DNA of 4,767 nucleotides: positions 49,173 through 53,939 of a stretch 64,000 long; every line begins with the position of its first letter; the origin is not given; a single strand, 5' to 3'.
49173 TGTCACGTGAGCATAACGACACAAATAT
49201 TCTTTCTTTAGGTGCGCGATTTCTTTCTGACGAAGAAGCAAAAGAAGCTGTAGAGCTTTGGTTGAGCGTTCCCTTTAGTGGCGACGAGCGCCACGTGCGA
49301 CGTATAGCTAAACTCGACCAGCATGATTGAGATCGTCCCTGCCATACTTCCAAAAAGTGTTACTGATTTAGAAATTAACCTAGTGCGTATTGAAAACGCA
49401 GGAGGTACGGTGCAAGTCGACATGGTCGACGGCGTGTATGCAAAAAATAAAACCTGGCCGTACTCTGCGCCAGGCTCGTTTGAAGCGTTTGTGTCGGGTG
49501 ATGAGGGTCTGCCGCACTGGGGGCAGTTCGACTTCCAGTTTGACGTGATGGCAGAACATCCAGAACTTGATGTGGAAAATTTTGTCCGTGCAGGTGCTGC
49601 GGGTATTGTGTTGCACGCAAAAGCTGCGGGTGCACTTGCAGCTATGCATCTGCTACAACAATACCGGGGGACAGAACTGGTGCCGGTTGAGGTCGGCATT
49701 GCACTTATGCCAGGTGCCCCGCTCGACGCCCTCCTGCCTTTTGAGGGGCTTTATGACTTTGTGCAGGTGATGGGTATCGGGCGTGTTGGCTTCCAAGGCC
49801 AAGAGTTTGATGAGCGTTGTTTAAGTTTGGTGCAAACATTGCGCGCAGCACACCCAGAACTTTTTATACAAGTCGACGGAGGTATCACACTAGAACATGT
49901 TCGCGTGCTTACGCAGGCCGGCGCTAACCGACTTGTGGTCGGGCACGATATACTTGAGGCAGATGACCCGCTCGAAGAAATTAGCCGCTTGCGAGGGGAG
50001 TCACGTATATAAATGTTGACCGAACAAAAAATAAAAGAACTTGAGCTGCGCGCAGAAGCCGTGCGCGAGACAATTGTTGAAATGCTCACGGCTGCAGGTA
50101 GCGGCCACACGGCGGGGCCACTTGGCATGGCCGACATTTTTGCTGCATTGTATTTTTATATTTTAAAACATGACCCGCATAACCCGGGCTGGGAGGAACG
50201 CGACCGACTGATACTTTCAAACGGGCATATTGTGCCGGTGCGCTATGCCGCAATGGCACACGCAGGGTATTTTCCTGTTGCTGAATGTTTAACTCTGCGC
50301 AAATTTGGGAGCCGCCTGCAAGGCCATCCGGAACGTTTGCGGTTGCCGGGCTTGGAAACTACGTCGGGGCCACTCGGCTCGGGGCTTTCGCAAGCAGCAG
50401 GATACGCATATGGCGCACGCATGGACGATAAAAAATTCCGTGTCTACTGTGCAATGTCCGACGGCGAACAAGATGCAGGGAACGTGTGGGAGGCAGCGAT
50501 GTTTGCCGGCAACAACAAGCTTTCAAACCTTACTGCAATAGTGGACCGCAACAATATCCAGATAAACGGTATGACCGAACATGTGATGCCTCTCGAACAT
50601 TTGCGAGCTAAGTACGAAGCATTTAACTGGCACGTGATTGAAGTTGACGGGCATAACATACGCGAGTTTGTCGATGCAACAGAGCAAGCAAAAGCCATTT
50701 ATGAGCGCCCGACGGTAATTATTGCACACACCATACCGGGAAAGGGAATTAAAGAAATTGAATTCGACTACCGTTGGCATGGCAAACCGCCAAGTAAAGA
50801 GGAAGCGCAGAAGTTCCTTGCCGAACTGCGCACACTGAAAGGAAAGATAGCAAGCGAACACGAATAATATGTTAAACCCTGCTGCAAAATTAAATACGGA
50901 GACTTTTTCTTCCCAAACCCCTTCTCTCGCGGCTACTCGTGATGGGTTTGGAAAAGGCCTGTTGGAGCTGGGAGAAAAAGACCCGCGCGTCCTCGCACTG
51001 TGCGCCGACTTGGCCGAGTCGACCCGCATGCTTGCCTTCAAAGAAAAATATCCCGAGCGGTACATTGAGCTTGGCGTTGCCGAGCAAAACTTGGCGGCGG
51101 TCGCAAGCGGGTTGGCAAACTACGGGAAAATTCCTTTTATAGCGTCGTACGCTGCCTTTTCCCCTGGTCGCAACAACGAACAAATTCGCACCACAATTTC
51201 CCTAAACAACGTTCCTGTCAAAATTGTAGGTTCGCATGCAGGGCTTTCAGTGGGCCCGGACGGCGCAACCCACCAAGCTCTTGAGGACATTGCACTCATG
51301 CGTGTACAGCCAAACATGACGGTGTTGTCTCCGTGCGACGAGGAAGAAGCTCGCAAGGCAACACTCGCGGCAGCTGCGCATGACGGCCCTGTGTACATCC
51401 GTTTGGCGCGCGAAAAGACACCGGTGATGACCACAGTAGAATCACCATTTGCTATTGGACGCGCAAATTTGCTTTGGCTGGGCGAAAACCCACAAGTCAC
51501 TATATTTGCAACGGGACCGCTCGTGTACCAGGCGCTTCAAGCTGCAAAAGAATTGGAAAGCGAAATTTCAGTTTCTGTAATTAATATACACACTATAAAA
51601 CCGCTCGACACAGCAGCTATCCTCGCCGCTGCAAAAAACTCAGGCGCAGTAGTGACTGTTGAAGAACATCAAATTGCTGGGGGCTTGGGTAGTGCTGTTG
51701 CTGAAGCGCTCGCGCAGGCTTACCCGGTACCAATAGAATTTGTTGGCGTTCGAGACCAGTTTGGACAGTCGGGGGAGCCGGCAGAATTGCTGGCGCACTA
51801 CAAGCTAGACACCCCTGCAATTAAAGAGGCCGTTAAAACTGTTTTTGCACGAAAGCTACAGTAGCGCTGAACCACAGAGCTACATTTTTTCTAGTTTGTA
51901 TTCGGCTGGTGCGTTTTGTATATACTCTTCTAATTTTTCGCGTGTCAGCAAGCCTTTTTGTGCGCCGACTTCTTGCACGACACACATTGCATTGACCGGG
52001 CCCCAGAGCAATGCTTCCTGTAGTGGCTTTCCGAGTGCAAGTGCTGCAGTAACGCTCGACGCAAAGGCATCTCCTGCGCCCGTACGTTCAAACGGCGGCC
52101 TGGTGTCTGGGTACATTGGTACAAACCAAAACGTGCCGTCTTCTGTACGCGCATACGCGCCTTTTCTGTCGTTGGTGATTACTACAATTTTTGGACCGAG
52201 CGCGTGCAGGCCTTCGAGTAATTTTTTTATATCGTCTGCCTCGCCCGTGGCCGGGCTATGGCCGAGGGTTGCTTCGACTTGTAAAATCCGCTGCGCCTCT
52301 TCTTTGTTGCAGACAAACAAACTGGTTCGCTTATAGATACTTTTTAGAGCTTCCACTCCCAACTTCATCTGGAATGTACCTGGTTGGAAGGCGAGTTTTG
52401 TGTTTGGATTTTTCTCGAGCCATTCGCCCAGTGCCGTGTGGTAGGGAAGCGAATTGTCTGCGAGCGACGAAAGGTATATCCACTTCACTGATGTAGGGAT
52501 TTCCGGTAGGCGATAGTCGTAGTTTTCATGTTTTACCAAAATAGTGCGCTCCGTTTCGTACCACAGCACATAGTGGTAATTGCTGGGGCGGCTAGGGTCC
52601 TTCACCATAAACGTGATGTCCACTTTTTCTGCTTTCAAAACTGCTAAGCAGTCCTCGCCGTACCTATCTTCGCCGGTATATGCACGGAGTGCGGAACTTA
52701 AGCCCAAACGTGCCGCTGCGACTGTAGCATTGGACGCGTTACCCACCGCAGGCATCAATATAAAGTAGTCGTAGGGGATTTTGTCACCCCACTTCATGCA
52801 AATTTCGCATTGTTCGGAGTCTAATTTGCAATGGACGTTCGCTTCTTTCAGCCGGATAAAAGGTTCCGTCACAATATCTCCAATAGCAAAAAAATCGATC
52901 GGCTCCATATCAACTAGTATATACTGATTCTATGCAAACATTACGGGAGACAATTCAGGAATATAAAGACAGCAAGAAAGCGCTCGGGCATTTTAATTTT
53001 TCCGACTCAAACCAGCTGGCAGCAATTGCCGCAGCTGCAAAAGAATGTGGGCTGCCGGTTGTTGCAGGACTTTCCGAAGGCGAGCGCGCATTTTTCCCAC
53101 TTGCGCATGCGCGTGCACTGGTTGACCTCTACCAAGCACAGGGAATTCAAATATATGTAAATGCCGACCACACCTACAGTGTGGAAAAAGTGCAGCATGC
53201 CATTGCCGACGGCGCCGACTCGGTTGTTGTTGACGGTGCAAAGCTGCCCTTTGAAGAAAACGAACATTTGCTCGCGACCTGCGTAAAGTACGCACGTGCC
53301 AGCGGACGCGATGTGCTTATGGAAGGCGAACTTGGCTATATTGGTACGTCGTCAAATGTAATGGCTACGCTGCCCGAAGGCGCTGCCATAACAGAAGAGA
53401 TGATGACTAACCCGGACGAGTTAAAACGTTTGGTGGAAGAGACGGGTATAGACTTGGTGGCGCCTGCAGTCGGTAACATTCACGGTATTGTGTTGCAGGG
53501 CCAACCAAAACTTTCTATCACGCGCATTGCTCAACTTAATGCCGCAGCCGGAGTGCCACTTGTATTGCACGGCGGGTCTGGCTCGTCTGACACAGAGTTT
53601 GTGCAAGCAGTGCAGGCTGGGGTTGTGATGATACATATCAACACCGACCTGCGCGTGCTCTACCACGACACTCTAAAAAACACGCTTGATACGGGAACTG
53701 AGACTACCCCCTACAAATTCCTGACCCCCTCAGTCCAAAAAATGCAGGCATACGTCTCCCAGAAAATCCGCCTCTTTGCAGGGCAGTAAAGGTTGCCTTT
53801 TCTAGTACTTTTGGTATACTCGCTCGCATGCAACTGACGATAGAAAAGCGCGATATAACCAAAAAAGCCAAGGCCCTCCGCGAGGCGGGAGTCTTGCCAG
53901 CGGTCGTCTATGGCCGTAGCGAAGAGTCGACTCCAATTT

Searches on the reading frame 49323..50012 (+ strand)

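Call 55: search_protein_families(library=pfam, proteins=[window:49323-50012:+], max_evalue=0.001)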
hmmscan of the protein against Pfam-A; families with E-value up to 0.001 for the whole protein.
window:49323-50012:+ (229 aa): 1 family
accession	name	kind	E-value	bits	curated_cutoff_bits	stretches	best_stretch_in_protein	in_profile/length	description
PF00834.25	Ribul_P_3_epim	-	4.4e-22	78.9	21.1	1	4-210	2-197/198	Ribulose-phosphate 3 epimerase family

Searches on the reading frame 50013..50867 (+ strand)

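Call 55: search_protein_families(library=pfam, proteins=[window:50013-50867:+], max_evalue=0.001)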
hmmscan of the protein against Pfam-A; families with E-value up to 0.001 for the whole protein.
window:50013-50867:+ (284 aa): 4 families
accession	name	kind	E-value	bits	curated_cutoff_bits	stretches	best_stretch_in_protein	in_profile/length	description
PF00456.26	Transketolase_N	-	4.3e-55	187.5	22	1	14-267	6-270/334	Transketolase, thiamine diphosphate binding domain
PF13292.11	DXP_synthase_N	-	4.8e-09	36.3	21.2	1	5-185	13-176/274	1-deoxy-D-xylulose-5-phosphate synthase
PF00676.26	E1_dh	-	1.1e-05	24.9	22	1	115-228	97-209/300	Dehydrogenase E1 component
PF09364.15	XFP_N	-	0.00025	20.4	23.7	1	117-218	138-239/364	XFP N-terminal domain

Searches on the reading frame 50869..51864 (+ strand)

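Call 55: search_protein_families(library=pfam, proteins=[window:50869-51864:+], max_evalue=0.001)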
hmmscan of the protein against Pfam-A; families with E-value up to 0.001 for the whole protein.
window:50869-51864:+ (331 aa): 3 families
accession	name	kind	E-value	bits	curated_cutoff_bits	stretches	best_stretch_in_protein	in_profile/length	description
PF02779.29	Transket_pyr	-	3.5e-42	144.4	27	1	22-185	4-173/174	Transketolase, pyrimidine binding domain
PF02780.25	Transketolase_C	-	2.8e-29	102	25.9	1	205-318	7-124/124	Transketolase, C-terminal domain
PF22613.1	Transketolase_C_1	-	4.8e-05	24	27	1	206-313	10-112/113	Transketolase-like TK C-terminal domain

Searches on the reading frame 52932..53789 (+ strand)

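Call 55: search_protein_families(library=pfam, proteins=[window:52932-53789:+], max_evalue=0.001)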
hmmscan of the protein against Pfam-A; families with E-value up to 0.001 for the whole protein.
window:52932-53789:+ (285 aa): 2 families
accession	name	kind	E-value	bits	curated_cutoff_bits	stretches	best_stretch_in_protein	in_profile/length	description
PF01116.26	F_bP_aldolase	-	2.2e-63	214.8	25.5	1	3-283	2-273/277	Fructose-bisphosphate aldolase class-II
PF13378.12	MR_MLE_C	-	1.8e-06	28.3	29.4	1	153-248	100-187/219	Enolase C-terminal domain-like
